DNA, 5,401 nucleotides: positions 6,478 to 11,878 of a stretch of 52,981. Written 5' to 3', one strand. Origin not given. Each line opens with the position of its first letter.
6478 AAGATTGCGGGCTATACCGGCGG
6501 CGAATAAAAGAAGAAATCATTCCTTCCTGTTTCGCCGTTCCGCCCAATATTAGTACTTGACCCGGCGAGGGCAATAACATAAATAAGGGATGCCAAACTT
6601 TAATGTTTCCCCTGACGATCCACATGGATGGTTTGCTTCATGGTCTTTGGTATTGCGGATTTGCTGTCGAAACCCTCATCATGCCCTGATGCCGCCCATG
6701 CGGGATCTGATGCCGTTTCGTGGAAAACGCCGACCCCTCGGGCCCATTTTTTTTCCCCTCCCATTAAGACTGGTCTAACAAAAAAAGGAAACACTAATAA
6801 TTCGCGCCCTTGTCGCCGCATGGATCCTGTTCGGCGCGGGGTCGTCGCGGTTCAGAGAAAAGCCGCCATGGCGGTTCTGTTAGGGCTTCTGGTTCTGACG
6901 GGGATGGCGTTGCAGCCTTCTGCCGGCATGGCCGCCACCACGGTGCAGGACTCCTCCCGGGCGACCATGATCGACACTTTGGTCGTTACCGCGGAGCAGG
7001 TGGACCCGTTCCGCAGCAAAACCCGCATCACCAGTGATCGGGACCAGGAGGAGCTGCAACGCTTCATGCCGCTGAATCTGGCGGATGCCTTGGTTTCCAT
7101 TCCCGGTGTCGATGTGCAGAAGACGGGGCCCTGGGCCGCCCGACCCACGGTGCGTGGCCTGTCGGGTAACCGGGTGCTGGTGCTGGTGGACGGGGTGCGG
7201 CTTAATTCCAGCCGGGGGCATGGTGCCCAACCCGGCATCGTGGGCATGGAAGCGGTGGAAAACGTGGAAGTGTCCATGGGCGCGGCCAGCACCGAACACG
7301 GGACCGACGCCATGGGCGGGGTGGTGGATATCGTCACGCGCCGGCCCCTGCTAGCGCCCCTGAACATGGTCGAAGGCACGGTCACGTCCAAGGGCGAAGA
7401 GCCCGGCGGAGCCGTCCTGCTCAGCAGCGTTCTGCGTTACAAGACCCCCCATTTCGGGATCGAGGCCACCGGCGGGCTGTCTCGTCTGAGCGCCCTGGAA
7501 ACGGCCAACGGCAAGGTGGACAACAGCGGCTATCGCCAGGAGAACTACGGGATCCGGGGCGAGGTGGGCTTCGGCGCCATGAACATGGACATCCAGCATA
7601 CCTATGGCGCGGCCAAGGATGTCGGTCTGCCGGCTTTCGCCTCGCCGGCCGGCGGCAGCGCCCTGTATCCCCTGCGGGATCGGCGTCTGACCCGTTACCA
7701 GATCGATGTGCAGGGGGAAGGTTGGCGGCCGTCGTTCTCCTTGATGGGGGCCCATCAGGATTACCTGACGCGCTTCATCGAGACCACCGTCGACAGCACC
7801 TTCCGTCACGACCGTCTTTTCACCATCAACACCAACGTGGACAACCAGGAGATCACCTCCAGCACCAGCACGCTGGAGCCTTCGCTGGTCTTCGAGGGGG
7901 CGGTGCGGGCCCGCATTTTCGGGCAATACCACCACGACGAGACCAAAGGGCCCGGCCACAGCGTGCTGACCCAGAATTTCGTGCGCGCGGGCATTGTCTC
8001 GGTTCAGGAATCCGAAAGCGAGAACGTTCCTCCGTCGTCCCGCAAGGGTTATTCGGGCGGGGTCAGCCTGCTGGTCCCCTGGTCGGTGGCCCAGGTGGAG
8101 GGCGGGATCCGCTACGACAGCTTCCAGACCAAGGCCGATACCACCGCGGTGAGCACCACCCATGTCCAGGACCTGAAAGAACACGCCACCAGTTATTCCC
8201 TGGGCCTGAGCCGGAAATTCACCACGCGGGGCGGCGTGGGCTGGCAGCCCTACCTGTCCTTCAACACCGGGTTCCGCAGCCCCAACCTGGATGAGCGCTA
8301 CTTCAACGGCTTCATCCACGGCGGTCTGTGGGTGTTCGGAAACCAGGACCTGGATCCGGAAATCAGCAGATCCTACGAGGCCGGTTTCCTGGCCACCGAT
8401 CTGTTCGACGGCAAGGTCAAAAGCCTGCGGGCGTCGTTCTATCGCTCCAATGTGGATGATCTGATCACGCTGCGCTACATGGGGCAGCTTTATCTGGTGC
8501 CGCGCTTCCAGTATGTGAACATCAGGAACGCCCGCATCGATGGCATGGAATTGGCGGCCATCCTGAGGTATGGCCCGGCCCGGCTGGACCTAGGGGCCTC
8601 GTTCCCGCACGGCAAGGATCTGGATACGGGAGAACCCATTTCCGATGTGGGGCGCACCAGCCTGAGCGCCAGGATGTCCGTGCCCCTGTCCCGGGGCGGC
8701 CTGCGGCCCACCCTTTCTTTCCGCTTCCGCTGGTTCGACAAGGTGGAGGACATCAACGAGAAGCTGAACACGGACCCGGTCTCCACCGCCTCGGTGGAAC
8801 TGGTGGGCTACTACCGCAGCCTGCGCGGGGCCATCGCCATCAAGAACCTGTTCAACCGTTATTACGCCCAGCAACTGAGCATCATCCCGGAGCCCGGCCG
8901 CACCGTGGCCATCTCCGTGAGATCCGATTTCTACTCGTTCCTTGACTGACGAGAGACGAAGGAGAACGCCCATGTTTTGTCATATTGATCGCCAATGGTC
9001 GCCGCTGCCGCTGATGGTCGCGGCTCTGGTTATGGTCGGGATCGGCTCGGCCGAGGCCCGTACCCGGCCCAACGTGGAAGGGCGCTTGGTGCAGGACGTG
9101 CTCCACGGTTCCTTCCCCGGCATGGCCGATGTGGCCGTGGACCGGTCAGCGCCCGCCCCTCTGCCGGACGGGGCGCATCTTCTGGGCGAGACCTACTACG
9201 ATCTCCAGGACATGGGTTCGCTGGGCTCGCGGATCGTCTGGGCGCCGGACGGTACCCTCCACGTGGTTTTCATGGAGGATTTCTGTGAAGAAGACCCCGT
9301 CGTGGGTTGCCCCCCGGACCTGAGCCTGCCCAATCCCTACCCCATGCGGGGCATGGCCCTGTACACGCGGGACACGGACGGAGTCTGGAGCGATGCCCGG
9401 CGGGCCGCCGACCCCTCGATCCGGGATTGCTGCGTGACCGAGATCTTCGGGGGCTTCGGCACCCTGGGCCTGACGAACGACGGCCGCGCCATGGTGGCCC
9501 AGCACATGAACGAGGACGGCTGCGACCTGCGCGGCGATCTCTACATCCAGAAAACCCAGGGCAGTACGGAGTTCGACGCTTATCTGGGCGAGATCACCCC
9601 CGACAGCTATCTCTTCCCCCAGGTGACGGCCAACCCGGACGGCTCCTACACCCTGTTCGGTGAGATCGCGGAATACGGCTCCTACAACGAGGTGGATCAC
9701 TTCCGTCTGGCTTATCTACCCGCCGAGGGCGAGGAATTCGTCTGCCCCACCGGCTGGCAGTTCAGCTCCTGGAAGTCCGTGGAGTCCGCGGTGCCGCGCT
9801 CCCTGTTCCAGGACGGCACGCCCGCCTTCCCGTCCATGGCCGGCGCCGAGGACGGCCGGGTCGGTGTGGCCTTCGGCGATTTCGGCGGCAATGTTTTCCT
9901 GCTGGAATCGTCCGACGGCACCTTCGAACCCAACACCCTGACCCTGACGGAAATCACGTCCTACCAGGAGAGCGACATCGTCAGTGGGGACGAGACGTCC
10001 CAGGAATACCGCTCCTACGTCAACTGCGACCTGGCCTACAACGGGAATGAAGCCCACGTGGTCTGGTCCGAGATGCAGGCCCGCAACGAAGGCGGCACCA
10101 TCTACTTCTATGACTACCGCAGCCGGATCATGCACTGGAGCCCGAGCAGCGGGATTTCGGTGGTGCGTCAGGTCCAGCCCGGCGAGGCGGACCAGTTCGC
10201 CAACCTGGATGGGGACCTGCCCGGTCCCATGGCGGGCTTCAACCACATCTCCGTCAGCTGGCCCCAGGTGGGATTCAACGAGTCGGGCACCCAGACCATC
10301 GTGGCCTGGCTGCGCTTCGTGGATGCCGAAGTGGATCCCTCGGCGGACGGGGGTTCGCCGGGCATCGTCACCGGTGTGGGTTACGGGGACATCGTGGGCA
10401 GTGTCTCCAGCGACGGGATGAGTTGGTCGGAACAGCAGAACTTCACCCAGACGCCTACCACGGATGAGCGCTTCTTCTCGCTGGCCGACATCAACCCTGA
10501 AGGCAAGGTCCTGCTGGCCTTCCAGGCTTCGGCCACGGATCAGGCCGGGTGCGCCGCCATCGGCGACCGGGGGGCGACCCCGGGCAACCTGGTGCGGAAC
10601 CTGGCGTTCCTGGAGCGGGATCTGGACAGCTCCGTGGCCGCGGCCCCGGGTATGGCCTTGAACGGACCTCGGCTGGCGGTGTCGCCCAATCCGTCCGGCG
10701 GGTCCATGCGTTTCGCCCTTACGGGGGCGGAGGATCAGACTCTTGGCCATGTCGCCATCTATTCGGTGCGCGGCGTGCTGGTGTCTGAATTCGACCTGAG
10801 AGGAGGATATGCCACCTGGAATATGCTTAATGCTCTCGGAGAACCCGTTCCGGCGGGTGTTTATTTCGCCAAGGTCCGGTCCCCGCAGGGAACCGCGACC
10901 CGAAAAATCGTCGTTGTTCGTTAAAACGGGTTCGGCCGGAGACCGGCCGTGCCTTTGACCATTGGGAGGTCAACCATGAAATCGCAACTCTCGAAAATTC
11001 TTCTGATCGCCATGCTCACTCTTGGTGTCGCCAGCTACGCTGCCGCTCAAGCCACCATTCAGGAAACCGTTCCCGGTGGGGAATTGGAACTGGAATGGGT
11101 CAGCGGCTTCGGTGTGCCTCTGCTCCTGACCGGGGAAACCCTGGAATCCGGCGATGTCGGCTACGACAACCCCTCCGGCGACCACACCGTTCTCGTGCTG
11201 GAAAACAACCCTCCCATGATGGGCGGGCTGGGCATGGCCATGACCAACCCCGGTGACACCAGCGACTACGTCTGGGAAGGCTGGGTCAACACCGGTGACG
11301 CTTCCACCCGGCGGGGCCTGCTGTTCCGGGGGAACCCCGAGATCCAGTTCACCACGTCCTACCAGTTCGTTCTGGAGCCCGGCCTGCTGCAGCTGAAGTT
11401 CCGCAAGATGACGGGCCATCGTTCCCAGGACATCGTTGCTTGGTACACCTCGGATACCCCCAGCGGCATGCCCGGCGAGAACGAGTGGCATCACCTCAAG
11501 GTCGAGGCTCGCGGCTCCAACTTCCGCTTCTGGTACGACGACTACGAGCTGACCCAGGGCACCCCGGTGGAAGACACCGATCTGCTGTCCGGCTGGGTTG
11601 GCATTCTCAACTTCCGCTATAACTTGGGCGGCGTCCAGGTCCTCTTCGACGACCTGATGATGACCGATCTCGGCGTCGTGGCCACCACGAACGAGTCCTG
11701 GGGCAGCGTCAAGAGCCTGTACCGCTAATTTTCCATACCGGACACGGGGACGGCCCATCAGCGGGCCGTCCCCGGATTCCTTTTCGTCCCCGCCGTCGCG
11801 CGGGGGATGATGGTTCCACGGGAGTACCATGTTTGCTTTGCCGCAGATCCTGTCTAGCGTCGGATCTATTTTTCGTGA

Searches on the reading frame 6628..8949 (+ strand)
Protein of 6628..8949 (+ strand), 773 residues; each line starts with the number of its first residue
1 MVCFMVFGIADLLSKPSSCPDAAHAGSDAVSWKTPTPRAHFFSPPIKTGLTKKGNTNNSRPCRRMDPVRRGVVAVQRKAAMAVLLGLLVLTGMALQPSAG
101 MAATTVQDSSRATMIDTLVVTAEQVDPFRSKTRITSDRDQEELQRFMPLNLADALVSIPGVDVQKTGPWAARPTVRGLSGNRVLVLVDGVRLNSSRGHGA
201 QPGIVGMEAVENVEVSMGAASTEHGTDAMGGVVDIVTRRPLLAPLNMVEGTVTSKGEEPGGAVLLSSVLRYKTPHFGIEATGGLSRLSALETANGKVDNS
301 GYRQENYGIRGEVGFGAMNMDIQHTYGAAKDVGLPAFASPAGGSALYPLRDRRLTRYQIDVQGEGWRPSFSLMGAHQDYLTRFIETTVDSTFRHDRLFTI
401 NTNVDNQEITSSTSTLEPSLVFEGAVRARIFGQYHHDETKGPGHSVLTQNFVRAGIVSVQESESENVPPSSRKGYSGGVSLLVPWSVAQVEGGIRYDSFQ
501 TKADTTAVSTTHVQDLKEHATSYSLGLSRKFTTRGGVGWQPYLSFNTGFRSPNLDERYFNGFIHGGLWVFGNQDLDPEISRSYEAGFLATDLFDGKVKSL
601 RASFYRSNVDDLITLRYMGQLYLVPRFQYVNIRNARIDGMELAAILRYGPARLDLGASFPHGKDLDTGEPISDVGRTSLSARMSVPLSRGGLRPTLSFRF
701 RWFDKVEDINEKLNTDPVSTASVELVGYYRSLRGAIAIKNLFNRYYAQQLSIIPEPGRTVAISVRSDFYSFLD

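Call 7: search_protein_families(library=pfam, proteins=[window:6628-8949:+], max_evalue=0.01)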
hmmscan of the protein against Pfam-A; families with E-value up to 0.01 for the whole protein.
window:6628-8949:+ (773 aa): 2 families
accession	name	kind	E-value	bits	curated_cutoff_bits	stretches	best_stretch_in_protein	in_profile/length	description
PF00593.30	TonB_dep_Rec_b-barrel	-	1.1e-29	105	27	1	325-728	29-421/436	TonB dependent receptor-like, beta-barrel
PF07715.20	Plug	-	7.2e-21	75.2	23.9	1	138-232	12-107/107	TonB-dependent Receptor Plug Domain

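Call 53: search_protein_families(library=ncbifam, proteins=[window:6628-8949:+], max_evalue=0.1)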
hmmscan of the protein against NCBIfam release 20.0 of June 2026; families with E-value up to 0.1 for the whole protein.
window:6628-8949:+ (773 aa): 26 families (the best 25 are shown)
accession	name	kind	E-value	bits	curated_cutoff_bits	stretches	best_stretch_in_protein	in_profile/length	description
TIGR01785.1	TonB-hemin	subfamily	7.1e-59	199.9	316.85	2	490-768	383-677/677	TonB-dependent heme/hemoglobin receptor family protein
TIGR01786.1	TonB-hemlactrns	subfamily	1.4e-52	179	323.75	2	468-768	386-719/719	TonB-dependent hemoglobin/transferrin/lactoferrin family receptor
TIGR01779.1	TonB-B12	equivalog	2.3e-29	102.4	599.7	2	102-315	15-232/614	TonB-dependent vitamin B12 receptor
TIGR01783.1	TonB-siderophor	subfamily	8.6e-28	97.3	223.5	2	149-257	20-127/649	TonB-dependent siderophore receptor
NF007926.1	PRK10641.1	equivalog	1e-27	97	836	2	105-239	17-155/617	TonB-dependent vitamin B12 receptor BtuB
NF010010.0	PRK13483.1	equivalog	3.8e-21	74.7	927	2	93-239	12-164/660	ligand-gated channel protein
NF007478.2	PRK10064.1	equivalog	1.1e-18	66.8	745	2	113-239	28-159/663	catecholate siderophore receptor CirA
NF010011.0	PRK13484.1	equivalog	5.9e-17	61.2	1197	2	108-238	23-159/682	IreA family TonB-dependent siderophore receptor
TIGR01776.1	TonB-tbp-lbp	subfamily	3.6e-16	58.3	468.8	2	90-238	25-189/946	lactoferrin/transferrin family TonB-dependent receptor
NF010012.0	PRK13486.1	equivalog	2.5e-15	55.9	924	1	108-239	18-159/696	TonB-dependent receptor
NF010038.0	PRK13513.1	equivalog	8e-14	51.1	942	1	105-239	25-166/659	ligand-gated channel protein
NF010051.0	PRK13528.1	subfamily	1.1e-12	47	583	2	102-241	25-175/727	FepA family TonB-dependent siderophore receptor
NF038079.1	TonB_sider_MxcH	equivalog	3.4e-12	45.3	925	1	114-239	115-240/792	TonB-dependent siderophore myxochelin receptor MxcH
NF049947.1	TonB_dep_PCPU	exception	6.7e-12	44.4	800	1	91-240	12-166/685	TonB-dependent receptor, PCPU motif-type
NF052649.1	TonRcptRhtA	equivalog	1.1e-10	40.3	1100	1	84-242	10-169/744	TonB-dependent siderophore receptor RhtA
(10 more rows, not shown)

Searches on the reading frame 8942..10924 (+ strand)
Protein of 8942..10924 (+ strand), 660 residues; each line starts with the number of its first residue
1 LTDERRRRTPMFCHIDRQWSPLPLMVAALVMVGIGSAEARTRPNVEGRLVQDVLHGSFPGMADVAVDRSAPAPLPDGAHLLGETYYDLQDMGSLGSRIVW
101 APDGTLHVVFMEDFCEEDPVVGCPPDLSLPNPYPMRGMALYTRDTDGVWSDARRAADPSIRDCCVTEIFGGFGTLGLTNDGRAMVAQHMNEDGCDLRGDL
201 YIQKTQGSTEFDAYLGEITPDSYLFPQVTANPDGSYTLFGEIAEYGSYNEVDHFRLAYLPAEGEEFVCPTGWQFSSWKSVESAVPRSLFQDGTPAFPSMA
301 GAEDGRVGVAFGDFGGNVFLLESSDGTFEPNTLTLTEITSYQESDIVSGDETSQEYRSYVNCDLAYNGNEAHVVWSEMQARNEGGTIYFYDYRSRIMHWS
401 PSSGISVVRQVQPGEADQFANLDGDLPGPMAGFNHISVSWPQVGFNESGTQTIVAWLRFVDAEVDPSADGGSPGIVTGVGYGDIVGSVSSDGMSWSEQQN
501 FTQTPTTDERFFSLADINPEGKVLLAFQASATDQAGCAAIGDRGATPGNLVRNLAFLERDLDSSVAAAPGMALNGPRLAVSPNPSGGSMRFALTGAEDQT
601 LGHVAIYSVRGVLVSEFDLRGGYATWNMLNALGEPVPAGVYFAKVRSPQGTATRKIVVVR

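Call 7: search_protein_families(library=pfam, proteins=[window:8942-10924:+], max_evalue=0.01)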
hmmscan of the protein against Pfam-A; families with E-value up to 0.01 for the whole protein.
window:8942-10924:+ (660 aa): 1 family
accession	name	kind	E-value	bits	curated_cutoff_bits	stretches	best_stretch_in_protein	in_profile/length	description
PF18962.6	Por_Secre_tail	-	0.0021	18.7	27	1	581-658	2-75/75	Secretion system C-terminal sorting domain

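Call 53: search_protein_families(library=ncbifam, proteins=[window:8942-10924:+], max_evalue=0.1)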
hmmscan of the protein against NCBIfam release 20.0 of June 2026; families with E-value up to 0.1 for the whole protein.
window:8942-10924:+ (660 aa): 2 families
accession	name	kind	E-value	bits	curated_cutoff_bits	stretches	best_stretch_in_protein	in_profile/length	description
TIGR04183.1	Por_Secre_tail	domain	5.2e-08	32.8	23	1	580-658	1-71/72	T9SS type A sorting domain-containing protein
NF052228.1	T9SS_PorZ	equivalog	4.5e-06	25.4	260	1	603-660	698-757/757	type IX secretion system anionic LPS delivery protein PorZ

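Call 54: search_protein_families(library=pfam, proteins=[window:8942-10924:+], max_evalue=5)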
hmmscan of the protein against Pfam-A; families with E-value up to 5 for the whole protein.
window:8942-10924:+ (660 aa): 2 families
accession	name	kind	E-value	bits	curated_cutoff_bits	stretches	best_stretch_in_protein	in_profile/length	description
PF18962.6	Por_Secre_tail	-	0.0021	18.7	27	1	581-658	2-75/75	Secretion system C-terminal sorting domain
PF13585.12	CHU_C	-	0.069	13.7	27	1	579-649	6-74/86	CHU_C Type IX secretion signal domain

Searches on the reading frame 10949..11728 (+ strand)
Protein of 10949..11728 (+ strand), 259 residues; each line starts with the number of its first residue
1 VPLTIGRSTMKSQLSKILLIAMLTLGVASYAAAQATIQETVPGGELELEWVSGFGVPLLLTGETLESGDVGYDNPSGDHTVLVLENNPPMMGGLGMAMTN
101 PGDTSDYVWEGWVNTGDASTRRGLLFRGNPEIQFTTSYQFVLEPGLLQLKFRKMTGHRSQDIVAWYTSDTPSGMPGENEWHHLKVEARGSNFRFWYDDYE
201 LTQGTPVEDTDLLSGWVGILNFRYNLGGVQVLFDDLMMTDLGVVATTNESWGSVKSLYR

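Call 7: search_protein_families(library=pfam, proteins=[window:10949-11728:+], max_evalue=0.01)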
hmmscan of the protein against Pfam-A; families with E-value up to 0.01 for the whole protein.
window:10949-11728:+ (259 aa): 1 family
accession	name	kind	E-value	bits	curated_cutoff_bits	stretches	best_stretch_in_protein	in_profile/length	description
PF02210.31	Laminin_G_2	-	0.0077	17.1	22.9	0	122-228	7-98/126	Laminin G domain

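Call 53: search_protein_families(library=ncbifam, proteins=[window:10949-11728:+], max_evalue=0.1)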
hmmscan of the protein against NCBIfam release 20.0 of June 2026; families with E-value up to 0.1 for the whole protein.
window:10949-11728:+ (259 aa): 0 families

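Call 54: search_protein_families(library=pfam, proteins=[window:10949-11728:+], max_evalue=5)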
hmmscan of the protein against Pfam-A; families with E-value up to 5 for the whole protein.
window:10949-11728:+ (259 aa): 3 families
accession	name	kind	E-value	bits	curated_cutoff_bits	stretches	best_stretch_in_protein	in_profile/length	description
PF02210.31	Laminin_G_2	-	0.0077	17.1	22.9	1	122-228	7-98/126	Laminin G domain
PF06439.18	3keto-disac_hyd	-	0.066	13.7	26.8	1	121-207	67-154/187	3-keto-disaccharide hydrolase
PF19763.6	DUF6250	-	0.069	13.4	26.9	1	150-219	88-153/165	Domain of unknown function (DUF6250)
